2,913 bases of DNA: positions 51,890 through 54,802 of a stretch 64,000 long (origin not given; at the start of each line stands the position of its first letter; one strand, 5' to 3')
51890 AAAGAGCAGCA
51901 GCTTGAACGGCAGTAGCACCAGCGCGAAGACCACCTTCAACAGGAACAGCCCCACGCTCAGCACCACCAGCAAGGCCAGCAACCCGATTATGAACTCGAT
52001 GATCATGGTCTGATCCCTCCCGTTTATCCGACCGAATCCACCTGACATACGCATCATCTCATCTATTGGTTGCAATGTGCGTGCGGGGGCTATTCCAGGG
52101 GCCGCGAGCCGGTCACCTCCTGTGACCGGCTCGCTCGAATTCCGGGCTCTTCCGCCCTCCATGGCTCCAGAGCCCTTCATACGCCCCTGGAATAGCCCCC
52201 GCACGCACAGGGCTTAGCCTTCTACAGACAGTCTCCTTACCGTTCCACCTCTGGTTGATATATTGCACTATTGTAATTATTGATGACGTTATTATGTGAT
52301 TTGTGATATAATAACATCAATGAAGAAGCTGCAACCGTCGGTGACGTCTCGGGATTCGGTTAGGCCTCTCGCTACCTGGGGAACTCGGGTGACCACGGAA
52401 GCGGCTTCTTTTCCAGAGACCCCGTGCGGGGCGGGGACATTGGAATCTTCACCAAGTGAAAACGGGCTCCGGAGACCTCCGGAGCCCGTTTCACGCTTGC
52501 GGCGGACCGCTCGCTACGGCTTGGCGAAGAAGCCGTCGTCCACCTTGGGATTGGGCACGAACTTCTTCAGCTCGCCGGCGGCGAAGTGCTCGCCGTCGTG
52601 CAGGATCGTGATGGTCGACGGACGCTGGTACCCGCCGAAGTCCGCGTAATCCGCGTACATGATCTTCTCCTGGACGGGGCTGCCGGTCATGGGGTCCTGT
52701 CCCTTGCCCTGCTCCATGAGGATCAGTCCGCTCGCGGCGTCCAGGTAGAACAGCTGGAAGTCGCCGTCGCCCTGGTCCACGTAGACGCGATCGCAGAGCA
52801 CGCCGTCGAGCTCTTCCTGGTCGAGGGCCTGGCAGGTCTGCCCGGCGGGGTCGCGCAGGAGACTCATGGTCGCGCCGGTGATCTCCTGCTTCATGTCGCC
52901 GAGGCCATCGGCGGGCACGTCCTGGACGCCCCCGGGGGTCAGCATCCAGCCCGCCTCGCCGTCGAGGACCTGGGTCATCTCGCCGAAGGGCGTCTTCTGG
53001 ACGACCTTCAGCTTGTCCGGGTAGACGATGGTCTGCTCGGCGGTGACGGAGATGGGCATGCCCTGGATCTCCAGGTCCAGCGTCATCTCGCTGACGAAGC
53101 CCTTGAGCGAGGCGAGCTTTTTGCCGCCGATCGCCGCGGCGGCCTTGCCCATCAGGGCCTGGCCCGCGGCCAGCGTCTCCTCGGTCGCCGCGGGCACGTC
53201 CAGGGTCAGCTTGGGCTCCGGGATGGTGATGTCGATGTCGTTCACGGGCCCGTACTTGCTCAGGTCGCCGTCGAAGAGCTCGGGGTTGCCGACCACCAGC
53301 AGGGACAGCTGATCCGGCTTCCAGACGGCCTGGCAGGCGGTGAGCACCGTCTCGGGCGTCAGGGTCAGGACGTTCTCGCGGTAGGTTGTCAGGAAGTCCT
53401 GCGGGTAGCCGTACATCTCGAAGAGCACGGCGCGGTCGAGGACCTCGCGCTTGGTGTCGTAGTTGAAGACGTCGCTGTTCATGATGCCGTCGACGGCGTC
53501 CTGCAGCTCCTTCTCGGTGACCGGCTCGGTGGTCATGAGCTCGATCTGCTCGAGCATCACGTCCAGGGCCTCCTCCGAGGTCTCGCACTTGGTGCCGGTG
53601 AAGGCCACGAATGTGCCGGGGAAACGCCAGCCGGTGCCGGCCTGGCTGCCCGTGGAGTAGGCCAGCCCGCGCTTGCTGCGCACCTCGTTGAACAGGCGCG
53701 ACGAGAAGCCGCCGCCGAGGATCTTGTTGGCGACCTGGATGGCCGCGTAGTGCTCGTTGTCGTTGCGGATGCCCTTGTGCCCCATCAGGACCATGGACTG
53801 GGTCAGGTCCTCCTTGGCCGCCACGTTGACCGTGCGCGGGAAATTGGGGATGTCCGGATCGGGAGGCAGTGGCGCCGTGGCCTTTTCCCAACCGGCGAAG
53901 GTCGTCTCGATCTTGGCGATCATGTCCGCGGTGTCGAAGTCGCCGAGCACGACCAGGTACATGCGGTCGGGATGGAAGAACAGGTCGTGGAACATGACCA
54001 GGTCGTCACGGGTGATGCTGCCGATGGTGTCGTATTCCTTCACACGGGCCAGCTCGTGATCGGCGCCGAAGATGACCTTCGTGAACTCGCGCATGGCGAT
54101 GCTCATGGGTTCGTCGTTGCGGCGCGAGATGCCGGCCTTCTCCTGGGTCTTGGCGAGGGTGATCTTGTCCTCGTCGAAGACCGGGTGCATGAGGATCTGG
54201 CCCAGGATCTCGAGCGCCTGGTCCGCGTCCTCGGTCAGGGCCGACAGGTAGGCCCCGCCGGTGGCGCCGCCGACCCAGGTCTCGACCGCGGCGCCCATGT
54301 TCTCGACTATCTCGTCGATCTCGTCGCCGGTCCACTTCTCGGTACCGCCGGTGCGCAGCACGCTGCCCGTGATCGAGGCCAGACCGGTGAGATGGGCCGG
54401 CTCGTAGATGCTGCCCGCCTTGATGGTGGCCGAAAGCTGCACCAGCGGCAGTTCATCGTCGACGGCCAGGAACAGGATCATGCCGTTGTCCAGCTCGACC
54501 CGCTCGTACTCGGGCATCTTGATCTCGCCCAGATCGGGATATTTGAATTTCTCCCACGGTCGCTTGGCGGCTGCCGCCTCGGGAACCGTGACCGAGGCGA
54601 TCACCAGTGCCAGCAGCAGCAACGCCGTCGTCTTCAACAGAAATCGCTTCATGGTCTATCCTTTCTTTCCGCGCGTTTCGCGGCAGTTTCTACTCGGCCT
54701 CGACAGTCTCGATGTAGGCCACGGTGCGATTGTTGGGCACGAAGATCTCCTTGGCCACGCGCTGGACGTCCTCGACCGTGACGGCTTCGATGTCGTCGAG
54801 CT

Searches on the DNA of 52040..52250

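Call 24: search_rna_families(source=window, start=52040, end=52250, threshold=evalue, max_evalue=10)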
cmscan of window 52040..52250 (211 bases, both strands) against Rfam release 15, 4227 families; matches with E-value up to 10: 15.
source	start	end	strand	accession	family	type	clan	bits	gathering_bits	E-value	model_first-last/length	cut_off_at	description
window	52074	52211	-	RF01731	TwoAYGGAY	Cis-reg;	CL00106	26.5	43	0.026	1-168/168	no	TwoAYGGAY RNA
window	52076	52209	-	RF00981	mir-939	Gene; miRNA;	-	17.5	84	1.2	1-82/82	no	mir-939 microRNA precursor family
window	52076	52209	-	RF04159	MIR1437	Gene; miRNA;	-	17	168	1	7-186/192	no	MIR1437 microRNA precursor family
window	52070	52213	-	RF03829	mir-1257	Gene; miRNA;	-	16.3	50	1.7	1-118/118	no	mir-1257 microRNA precursor family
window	52193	52219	-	RF01356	CRISPR-DR28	Gene; CRISPR;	-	15.7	35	2.6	1-24/24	no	CRISPR RNA direct repeat element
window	52077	52210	+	RF03206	mir-3102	Gene; miRNA;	-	15.7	61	3.3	1-104/104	no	mir-3102 microRNA precursor family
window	52144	52170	+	RF01092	GP_knot2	Cis-reg;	-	15.6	80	1.2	12-38/61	no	Gag/pol translational readthrough site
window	52106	52213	-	RF00374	Gammaretro_CES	Cis-reg;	-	14.8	93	3.4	1-101/101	no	Gammaretrovirus core encapsidation signal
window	52070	52214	+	RF03288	mir-3085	Gene; miRNA;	-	14.4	80.6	9.7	1-89/89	no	mir-3085 microRNA precursor family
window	52089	52180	+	RF02344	ar14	Gene; sRNA;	-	13.4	58.8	1.7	1-123/123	no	Alphaproteobacterial ar14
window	52079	52210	-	RF03017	RT-13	Gene; sRNA;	-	13.3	69.1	5.4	1-67/67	no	RT-13 RNA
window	52104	52134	+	RF03703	mir-3622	Gene; miRNA;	-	13.2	78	10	1-84/84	no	mir-3622 microRNA precursor family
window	52147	52172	-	RF03156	L31-Firmicutes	Cis-reg; leader;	CL00118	11.2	33.3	6.2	1-32/32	no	L31-Firmicutes ribosomal protein leader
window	52106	52229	+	RF02249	Six3os1_4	Gene; lncRNA;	-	9.8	70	8.5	216-326/326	no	Six3os1 conserved region 4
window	52135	52250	-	RF02267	Vax2os1_2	Gene; lncRNA;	-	6.3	55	0.48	343-466/466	5'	Vax2os1 conserved region 2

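Call 59: search_rna_families(source=window, start=52060, end=52225, threshold=evalue, max_evalue=0.1, show_alignments=1)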
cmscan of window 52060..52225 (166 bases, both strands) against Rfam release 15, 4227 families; matches with E-value up to 0.1: 1.
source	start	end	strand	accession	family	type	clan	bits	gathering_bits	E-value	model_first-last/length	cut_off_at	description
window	52077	52208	-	RF04159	MIR1437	Gene; miRNA;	-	25.3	168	0.012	1-192/192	no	MIR1437 microRNA precursor family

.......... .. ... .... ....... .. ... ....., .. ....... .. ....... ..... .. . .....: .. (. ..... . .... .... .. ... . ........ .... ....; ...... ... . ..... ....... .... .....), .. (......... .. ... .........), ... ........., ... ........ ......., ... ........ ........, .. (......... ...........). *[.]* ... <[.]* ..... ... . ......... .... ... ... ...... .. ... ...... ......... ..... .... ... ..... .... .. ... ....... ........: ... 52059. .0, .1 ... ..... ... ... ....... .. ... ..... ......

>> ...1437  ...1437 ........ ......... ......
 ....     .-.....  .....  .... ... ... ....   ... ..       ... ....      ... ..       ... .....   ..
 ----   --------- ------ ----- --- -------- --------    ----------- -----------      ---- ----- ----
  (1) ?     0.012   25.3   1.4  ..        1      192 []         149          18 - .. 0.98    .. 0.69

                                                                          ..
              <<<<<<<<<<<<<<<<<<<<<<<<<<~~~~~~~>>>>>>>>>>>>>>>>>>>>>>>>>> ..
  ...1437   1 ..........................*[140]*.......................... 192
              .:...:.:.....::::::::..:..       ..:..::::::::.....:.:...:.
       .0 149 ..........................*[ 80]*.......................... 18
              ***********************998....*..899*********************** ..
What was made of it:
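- On CsrB/RsmZ/TwoAYGGAY sponge RNAs: The TwoAYGGAY hit was not reproduced in call 59.
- The Rfam scores are far below the gathering threshold (43), and the TwoAYGGAY hit did not recur when the window was trimmed (call 59).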

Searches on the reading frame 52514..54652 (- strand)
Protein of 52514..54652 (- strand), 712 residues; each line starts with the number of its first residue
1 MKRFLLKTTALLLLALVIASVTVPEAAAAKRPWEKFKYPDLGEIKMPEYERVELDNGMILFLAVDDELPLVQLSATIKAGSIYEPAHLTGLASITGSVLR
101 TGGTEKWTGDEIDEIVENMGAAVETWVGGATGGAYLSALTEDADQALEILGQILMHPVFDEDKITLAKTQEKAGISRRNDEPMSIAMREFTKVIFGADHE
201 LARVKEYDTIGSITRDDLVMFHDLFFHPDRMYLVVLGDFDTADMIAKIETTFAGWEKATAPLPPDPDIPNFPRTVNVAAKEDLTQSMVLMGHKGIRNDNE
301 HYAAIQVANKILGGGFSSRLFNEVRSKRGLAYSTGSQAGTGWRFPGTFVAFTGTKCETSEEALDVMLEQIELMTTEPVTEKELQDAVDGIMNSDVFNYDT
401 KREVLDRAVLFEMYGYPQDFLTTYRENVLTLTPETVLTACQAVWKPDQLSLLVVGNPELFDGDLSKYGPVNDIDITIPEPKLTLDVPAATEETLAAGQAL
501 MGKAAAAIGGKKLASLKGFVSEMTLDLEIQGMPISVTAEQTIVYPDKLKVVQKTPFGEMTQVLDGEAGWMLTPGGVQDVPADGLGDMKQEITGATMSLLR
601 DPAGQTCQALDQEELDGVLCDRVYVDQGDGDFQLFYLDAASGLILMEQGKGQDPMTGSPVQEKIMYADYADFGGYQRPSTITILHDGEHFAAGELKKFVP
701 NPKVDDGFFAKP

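Call 22: search_protein_families(library=pfam, proteins=[window:52514-54652:-])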
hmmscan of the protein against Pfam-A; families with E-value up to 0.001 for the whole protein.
window:52514-54652:- (712 aa): 2 families
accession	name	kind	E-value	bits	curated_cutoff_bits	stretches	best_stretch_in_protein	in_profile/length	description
PF05193.26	Peptidase_M16_C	-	4.6e-33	115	23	1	212-388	1-179/181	Peptidase M16 inactive domain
PF00675.25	Peptidase_M16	-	6e-11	42.9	22.3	1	71-182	13-123/149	Insulinase (Peptidase family M16)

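Call 62: find_homologous_proteins(query=window:52514-54652:-, max_evalue=1e-100)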
Query window:52514-54652:- (712 aa): 1738 proteins with E <= 1e-100 among 8000 candidates; the best 120 are listed.
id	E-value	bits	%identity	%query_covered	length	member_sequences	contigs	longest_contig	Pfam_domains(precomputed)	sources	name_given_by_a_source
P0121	0.0e+0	1530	95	100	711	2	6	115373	PF00675.26,PF05193.27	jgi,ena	-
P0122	0.0e+0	1438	89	100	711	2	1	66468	PF00675.26,PF05193.27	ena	-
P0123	0.0e+0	1399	86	96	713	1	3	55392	PF00675.26,PF05193.27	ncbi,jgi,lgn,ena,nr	ncbi:insulinase family protein [bacterium]|nr:insulinase family protein [bacterium] MBU1073391.1 ins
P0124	0.0e+0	1372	84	100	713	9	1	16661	PF00675.26,PF05193.27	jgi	-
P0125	0.0e+0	1338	83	96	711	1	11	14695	PF00675.26,PF05193.27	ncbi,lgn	-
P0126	0.0e+0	1297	79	96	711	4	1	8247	PF00675.26,PF05193.27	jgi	-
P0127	0.0e+0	1294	79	100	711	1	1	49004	PF00675.26,PF05193.27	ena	-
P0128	0.0e+0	1055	67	100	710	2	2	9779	PF00675.26,PF05193.27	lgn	-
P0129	0.0e+0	1053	66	96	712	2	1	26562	PF00675.26,PF05193.27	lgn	-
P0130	0.0e+0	1050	66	100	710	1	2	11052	PF00675.26,PF05193.27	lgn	-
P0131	0.0e+0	1046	66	100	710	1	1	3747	PF00675.26,PF05193.27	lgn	-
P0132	0.0e+0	1044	65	100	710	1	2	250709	PF00675.26,PF05193.27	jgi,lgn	-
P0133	0.0e+0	1042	68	96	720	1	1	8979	PF00675.26,PF05193.27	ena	-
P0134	0.0e+0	1032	64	100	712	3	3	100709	PF00675.26,PF05193.27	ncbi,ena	-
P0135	0.0e+0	1028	64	97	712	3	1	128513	PF00675.26,PF05193.27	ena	-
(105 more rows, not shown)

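Call 63: find_encoding_contigs(protein=P0121, flank=10000, max_places=3)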
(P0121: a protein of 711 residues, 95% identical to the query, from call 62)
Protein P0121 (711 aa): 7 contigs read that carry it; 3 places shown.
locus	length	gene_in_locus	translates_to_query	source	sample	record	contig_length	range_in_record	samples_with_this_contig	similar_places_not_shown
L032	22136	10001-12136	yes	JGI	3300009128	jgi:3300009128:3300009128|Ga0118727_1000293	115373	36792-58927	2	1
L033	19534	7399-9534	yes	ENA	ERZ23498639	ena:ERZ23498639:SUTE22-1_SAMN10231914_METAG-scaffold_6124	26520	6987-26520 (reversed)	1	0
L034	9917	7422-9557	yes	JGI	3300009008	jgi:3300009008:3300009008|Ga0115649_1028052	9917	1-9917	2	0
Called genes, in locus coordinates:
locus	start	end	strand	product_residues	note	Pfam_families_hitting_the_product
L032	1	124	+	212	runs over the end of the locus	PF01066:CDP-OH_P_transf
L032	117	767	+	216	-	PF02223:Thymidylate_kin, PF13521:AAA_28, PF13671:AAA_33 (faint)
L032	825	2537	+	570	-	PF00595:PDZ (weak), PF13180:PDZ_2 (weak), PF17820:PDZ_6, PF03572:Peptidase_S41, PF28547:CHD_PDZ-protease (faint)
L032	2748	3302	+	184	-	-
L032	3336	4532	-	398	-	PF01053:Cys_Met_Meta_PP, PF00155:Aminotran_1_2, PF01212:Beta_elim_lyase, PF01041:DegT_DnrJ_EryC1 (weak), PF00266:Aminotran_5 (weak), PF03841:SelA (weak)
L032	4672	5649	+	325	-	PF00005:ABC_tran, PF13304:AAA_21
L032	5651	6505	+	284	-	-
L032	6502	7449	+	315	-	PF00005:ABC_tran, PF13304:AAA_21 (weak)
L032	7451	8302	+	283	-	PF12679:ABC2_membrane_2 (weak), PF12730:ABC2_membrane_4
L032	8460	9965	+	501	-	PF00675:Peptidase_M16, PF05193:Peptidase_M16_C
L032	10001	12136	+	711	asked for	PF00675:Peptidase_M16, PF05193:Peptidase_M16_C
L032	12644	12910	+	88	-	-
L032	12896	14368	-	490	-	-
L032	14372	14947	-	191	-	PF00156:Pribosyltran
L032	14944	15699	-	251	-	PF00215:OMPdecase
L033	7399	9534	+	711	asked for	PF00675:Peptidase_M16, PF05193:Peptidase_M16_C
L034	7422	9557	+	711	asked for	PF00675:Peptidase_M16, PF05193:Peptidase_M16_C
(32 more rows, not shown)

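Call 64: find_encoding_contigs(protein=P0122, flank=10000, max_places=2)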
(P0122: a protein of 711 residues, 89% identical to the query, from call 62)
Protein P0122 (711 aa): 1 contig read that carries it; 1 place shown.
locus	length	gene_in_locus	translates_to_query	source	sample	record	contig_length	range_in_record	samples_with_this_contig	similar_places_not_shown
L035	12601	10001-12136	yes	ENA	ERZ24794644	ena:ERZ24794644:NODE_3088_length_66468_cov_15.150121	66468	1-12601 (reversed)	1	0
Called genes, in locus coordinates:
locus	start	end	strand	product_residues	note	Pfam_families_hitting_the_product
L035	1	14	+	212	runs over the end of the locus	PF01066:CDP-OH_P_transf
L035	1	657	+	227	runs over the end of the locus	PF13521:AAA_28 (weak), PF13671:AAA_33 (faint), PF02223:Thymidylate_kin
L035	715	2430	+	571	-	PF22694:CtpB_N-like (faint), PF00595:PDZ (weak), PF13180:PDZ_2 (weak), PF17820:PDZ_6, PF03572:Peptidase_S41, PF28547:CHD_PDZ-protease (faint)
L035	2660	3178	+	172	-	-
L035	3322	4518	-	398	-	PF01053:Cys_Met_Meta_PP, PF00155:Aminotran_1_2, PF01212:Beta_elim_lyase, PF06838:Met_gamma_lyase (weak), PF01041:DegT_DnrJ_EryC1 (faint), PF00266:Aminotran_5 (weak), PF03841:SelA (weak)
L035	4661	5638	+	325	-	PF00005:ABC_tran, PF13304:AAA_21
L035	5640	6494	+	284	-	-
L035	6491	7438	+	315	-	PF00005:ABC_tran, PF13304:AAA_21 (weak)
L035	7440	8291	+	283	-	PF12679:ABC2_membrane_2, PF12730:ABC2_membrane_4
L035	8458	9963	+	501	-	PF00675:Peptidase_M16, PF05193:Peptidase_M16_C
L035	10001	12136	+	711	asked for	PF00675:Peptidase_M16, PF05193:Peptidase_M16_C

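Call 65: find_encoding_contigs(protein=P0123, flank=10000, max_places=2)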
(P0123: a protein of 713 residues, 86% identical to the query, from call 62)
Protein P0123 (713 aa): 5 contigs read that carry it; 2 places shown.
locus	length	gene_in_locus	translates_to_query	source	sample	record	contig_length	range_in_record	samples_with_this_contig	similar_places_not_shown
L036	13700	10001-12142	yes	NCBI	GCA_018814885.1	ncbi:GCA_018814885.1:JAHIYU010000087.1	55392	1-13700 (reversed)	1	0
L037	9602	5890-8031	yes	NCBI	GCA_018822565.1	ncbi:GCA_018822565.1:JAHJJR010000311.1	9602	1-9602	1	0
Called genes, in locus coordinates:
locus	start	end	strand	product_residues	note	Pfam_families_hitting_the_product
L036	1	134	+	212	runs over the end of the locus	PF01066:CDP-OH_P_transf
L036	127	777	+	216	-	PF02223:Thymidylate_kin, PF13521:AAA_28 (weak)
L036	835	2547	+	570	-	PF00595:PDZ (weak), PF13180:PDZ_2, PF17820:PDZ_6, PF03572:Peptidase_S41, PF28547:CHD_PDZ-protease (faint)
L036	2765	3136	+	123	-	-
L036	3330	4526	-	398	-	PF01053:Cys_Met_Meta_PP, PF00155:Aminotran_1_2 (weak), PF01212:Beta_elim_lyase, PF00266:Aminotran_5 (weak)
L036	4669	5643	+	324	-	PF00005:ABC_tran, PF13304:AAA_21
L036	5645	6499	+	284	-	PF12730:ABC2_membrane_4 (weak)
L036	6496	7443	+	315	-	PF00005:ABC_tran, PF13304:AAA_21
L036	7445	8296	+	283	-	PF12679:ABC2_membrane_2, PF12730:ABC2_membrane_4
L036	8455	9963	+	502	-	PF00675:Peptidase_M16, PF05193:Peptidase_M16_C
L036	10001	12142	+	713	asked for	PF00675:Peptidase_M16, PF05193:Peptidase_M16_C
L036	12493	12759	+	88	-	-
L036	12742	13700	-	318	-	?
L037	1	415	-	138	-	PF01053:Cys_Met_Meta_PP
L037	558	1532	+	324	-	PF00005:ABC_tran, PF13304:AAA_21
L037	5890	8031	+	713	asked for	PF00675:Peptidase_M16, PF05193:Peptidase_M16_C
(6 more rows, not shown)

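Call 70: find_encoding_contigs(protein=P0127, flank=10000, max_places=2)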
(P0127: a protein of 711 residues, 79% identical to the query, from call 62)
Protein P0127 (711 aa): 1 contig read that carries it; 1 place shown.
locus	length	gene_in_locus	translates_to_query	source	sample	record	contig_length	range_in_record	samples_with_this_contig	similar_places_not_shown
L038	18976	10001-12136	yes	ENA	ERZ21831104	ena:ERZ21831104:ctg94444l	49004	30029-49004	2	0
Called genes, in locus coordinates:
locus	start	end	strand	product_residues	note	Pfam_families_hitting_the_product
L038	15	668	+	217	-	PF01066:CDP-OH_P_transf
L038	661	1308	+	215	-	PF02223:Thymidylate_kin, PF13521:AAA_28, PF13671:AAA_33 (weak)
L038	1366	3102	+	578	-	PF22694:CtpB_N-like (weak), PF00595:PDZ, PF13180:PDZ_2, PF17820:PDZ_6, PF03572:Peptidase_S41, PF28547:CHD_PDZ-protease (faint)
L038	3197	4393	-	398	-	PF01053:Cys_Met_Meta_PP, PF06838:Met_gamma_lyase (weak), PF00155:Aminotran_1_2, PF01212:Beta_elim_lyase, PF01041:DegT_DnrJ_EryC1 (weak), PF00266:Aminotran_5 (weak)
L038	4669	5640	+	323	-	PF00005:ABC_tran, PF13304:AAA_21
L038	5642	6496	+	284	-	-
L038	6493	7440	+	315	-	PF00005:ABC_tran, PF13304:AAA_21 (weak)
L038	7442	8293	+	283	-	PF12679:ABC2_membrane_2, PF12730:ABC2_membrane_4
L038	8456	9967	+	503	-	PF00675:Peptidase_M16, PF05193:Peptidase_M16_C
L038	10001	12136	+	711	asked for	PF00675:Peptidase_M16, PF05193:Peptidase_M16_C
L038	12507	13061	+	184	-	PF01757:Acyl_transf_3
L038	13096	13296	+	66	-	-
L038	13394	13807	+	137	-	-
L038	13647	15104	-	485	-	-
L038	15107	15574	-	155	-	PF00156:Pribosyltran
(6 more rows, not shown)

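Call 71: find_encoding_contigs(protein=P0124, flank=10000, max_places=2)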
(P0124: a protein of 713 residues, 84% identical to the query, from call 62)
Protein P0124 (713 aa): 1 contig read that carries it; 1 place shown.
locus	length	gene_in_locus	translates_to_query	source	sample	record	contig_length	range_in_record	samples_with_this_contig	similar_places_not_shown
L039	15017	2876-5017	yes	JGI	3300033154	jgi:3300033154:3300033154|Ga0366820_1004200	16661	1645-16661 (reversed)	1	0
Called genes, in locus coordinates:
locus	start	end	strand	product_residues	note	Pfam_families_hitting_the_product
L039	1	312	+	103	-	?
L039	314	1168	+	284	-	PF12679:ABC2_membrane_2, PF12730:ABC2_membrane_4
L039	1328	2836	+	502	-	PF00675:Peptidase_M16 (weak), PF05193:Peptidase_M16_C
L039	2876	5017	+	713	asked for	PF00675:Peptidase_M16, PF05193:Peptidase_M16_C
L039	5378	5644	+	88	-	-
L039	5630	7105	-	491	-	-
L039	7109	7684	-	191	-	PF00156:Pribosyltran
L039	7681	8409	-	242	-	PF00215:OMPdecase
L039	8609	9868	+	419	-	PF02403:Seryl_tRNA_N, PF00587:tRNA-synt_2b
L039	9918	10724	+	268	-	PF00512:HisKA (weak)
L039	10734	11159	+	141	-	PF02518:HATPase_c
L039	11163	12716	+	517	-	PF00072:Response_reg, PF08665:PglZ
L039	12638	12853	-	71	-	-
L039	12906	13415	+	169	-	PF02367:TsaE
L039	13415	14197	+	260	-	PF00814:TsaD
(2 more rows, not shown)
